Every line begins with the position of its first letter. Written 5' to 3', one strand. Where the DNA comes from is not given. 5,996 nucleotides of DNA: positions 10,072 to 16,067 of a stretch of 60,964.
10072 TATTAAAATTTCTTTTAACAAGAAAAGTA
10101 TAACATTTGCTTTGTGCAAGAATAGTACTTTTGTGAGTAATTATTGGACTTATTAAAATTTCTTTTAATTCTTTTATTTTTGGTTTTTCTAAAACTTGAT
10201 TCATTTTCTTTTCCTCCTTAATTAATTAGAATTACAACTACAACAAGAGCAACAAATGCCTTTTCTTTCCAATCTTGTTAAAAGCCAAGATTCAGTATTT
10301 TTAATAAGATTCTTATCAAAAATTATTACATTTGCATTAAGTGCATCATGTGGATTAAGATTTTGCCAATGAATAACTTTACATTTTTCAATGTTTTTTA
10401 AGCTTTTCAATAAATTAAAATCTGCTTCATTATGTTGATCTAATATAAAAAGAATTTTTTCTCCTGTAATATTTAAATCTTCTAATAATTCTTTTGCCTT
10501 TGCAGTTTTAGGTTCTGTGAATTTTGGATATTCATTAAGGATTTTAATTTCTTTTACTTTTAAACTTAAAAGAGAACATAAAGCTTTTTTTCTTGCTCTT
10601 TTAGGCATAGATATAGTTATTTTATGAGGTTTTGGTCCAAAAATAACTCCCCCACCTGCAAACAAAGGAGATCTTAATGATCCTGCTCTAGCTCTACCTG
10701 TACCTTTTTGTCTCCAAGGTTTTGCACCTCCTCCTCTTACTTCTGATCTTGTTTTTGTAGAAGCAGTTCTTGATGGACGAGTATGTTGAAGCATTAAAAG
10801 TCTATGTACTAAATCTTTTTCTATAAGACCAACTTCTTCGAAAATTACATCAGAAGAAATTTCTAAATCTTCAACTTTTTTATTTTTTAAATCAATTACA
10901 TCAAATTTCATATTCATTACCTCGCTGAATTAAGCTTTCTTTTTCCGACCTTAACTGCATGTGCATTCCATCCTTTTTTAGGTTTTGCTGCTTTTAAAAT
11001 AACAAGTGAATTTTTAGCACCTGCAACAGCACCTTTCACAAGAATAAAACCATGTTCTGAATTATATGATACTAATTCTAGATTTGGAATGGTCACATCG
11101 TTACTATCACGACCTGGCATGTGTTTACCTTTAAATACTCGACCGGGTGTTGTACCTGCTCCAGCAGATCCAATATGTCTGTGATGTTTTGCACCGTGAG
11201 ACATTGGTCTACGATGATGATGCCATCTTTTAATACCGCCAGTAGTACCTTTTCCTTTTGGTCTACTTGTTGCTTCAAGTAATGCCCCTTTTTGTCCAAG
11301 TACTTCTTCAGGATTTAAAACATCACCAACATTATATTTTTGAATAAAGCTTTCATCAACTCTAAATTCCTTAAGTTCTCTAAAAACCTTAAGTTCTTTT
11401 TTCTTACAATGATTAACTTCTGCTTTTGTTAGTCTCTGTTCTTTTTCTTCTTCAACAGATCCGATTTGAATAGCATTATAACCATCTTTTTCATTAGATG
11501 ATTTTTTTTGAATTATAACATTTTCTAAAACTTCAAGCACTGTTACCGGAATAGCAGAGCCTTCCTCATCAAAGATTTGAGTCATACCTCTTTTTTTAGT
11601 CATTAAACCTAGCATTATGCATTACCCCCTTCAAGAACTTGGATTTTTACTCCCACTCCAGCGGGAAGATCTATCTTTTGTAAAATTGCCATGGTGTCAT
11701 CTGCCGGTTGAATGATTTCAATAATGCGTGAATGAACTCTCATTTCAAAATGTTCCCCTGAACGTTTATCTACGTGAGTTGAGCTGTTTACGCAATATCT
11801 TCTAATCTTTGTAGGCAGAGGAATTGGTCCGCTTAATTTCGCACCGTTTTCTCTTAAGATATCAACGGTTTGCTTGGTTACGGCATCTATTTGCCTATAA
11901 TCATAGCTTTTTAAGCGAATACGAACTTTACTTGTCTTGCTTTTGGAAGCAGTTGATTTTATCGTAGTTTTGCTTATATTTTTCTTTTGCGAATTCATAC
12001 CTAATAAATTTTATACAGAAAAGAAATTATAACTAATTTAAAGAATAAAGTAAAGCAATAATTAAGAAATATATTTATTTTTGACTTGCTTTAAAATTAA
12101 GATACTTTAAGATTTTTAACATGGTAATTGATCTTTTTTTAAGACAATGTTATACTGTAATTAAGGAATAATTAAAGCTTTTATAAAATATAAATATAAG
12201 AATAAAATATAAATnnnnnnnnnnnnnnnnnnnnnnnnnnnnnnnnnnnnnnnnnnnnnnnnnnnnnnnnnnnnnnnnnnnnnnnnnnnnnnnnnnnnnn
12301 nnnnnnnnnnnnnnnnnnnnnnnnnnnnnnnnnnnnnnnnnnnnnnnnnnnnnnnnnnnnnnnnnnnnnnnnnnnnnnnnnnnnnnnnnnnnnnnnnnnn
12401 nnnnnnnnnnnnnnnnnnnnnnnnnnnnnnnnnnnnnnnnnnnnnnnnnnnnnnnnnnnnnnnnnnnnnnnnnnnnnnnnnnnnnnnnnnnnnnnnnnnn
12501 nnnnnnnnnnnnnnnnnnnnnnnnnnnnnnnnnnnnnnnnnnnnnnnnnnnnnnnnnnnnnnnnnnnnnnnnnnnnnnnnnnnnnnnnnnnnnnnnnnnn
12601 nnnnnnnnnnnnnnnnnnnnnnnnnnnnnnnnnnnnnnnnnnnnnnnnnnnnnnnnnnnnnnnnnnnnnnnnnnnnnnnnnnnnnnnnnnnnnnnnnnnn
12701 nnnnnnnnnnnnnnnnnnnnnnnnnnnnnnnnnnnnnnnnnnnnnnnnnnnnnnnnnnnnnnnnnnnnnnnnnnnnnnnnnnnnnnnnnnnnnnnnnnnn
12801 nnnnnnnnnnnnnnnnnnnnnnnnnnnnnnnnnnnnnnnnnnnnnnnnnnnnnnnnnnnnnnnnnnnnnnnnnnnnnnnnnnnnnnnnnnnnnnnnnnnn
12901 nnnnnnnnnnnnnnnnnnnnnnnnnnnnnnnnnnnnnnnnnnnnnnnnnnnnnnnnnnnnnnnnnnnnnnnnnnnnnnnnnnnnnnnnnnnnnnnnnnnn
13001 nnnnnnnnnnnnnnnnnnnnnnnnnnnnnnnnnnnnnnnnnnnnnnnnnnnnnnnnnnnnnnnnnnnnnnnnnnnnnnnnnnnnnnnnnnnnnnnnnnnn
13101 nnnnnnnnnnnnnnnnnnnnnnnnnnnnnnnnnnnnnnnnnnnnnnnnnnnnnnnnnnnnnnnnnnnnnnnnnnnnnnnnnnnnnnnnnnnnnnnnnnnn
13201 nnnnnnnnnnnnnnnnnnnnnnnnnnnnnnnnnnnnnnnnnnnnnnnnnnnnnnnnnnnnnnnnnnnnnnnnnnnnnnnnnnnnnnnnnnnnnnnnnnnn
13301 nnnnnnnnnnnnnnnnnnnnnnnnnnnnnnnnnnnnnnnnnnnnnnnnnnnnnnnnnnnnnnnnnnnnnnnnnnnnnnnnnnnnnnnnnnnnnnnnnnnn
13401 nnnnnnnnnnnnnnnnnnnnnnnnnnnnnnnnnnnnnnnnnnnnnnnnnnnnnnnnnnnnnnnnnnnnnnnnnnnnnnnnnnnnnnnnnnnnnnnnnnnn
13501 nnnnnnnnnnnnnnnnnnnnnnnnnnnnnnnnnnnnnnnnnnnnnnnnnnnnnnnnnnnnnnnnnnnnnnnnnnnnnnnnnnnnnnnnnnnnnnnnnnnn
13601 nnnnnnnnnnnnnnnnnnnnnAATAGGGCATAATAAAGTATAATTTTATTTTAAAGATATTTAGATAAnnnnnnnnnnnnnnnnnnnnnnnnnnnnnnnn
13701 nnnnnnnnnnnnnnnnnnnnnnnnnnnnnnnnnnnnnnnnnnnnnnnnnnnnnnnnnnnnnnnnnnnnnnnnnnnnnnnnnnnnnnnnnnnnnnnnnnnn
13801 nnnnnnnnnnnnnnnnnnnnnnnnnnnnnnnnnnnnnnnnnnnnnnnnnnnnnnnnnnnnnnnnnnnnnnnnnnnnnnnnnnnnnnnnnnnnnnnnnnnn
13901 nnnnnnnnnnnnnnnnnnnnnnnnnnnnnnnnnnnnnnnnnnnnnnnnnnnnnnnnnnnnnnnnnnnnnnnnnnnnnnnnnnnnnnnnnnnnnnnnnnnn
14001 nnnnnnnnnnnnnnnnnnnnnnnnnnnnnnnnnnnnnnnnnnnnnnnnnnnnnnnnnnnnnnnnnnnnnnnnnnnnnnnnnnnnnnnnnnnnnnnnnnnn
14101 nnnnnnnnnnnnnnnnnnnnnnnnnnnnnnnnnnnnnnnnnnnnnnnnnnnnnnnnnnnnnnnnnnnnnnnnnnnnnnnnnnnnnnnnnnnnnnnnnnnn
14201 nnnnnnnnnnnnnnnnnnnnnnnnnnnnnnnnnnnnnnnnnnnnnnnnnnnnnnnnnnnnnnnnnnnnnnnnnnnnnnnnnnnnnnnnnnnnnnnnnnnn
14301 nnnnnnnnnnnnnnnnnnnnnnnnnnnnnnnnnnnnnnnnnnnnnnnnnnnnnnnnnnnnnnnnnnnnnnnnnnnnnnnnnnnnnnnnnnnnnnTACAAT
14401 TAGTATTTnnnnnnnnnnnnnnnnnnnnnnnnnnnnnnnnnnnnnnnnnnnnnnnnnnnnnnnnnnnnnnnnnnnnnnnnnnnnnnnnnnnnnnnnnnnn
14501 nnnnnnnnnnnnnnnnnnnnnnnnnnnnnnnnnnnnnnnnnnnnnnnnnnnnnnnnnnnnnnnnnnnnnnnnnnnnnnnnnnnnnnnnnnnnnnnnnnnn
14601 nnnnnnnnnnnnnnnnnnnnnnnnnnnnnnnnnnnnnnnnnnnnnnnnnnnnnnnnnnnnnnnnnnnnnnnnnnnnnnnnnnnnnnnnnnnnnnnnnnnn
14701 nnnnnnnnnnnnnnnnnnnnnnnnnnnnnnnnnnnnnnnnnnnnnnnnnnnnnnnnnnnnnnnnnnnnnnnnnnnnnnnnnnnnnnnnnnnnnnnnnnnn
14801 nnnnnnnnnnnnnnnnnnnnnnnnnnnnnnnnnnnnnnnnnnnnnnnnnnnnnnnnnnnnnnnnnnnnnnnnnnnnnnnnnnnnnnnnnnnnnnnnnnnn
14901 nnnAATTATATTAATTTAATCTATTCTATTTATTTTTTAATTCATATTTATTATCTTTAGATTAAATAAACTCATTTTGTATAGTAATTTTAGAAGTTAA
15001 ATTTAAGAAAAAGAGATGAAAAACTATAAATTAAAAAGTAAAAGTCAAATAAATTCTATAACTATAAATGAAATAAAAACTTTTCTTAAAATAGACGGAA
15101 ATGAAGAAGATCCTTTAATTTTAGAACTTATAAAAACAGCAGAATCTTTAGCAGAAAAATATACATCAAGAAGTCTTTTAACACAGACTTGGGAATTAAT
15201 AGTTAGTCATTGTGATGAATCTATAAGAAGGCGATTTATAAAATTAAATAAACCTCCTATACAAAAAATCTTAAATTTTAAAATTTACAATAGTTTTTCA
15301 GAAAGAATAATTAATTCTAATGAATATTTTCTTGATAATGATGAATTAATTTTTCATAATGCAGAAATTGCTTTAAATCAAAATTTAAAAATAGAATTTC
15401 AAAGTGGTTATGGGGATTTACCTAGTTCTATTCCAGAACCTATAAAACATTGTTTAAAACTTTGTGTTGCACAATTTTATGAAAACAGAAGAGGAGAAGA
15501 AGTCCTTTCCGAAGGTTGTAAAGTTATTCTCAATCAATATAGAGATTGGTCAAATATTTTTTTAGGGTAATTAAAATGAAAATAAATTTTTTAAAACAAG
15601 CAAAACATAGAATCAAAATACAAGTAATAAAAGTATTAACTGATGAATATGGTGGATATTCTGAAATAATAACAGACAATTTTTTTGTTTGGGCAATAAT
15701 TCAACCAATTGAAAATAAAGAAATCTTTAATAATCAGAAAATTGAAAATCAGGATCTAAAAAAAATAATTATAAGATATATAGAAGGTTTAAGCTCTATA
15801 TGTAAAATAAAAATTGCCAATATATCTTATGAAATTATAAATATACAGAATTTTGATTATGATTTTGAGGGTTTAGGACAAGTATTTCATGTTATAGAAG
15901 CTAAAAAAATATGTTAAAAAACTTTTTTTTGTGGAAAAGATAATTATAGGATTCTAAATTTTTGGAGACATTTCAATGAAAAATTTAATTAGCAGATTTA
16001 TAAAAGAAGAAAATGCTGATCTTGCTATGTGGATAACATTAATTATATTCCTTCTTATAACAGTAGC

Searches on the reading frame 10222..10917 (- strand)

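Call 22: search_protein_families(library=pfam, proteins=[window:10222-10917:-])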
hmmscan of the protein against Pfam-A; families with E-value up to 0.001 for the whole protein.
window:10222-10917:- (231 aa): 1 family
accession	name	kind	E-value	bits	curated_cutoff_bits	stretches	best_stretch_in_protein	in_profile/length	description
PF00573.27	Ribosomal_L4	-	8.6e-51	172.7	25.8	1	32-209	12-188/190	Ribosomal protein L4/L1 family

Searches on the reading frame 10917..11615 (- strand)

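Call 41: search_protein_families(library=pfam, proteins=[window:10917-11615:-], max_evalue=0.0001)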
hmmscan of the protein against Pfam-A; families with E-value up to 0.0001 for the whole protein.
window:10917-11615:- (232 aa): 1 family
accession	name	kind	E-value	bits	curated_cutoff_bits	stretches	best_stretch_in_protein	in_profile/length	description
PF00297.29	Ribosomal_L3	-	4.7e-11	42.7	22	1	108-170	213-273/369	Ribosomal protein L3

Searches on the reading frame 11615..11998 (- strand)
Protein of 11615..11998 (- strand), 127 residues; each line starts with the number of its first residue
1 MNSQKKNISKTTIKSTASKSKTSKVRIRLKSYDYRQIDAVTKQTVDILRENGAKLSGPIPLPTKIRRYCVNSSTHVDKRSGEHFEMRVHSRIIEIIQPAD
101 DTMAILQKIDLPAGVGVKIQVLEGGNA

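Call 41: search_protein_families(library=pfam, proteins=[window:11615-11998:-], max_evalue=0.0001)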
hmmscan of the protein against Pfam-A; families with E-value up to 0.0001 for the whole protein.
window:11615-11998:- (127 aa): 1 family
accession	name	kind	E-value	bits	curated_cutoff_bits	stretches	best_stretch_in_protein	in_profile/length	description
PF00338.27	Ribosomal_S10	-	7.9e-29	100.3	21.2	1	26-119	1-97/98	Ribosomal protein S10p/S20e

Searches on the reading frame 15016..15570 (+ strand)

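Call 42: search_protein_families(library=pfam, proteins=[window:15016-15570:+], max_evalue=0.0001)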
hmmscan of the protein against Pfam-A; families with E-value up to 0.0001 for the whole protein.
window:15016-15570:+ (184 aa): 1 family
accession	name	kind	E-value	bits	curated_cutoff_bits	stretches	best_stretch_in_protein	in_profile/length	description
PF05135.19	Phage_connect_1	-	1.5e-10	41.8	21.2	1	15-58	2-42/101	Phage gp6-like head-tail connector protein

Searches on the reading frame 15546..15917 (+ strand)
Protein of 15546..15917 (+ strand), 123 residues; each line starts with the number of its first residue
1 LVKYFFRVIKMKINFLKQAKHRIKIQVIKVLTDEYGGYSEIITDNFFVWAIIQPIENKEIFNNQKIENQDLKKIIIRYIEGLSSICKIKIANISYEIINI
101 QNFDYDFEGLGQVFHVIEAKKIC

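Call 42: search_protein_families(library=pfam, proteins=[window:15546-15917:+], max_evalue=0.0001)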
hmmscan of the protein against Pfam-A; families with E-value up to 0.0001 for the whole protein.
window:15546-15917:+ (123 aa): 1 family
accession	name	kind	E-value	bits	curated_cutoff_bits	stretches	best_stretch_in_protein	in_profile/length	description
PF05521.18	Phage_HCP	-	2e-10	41.6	25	1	20-101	7-90/106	Phage head completion protein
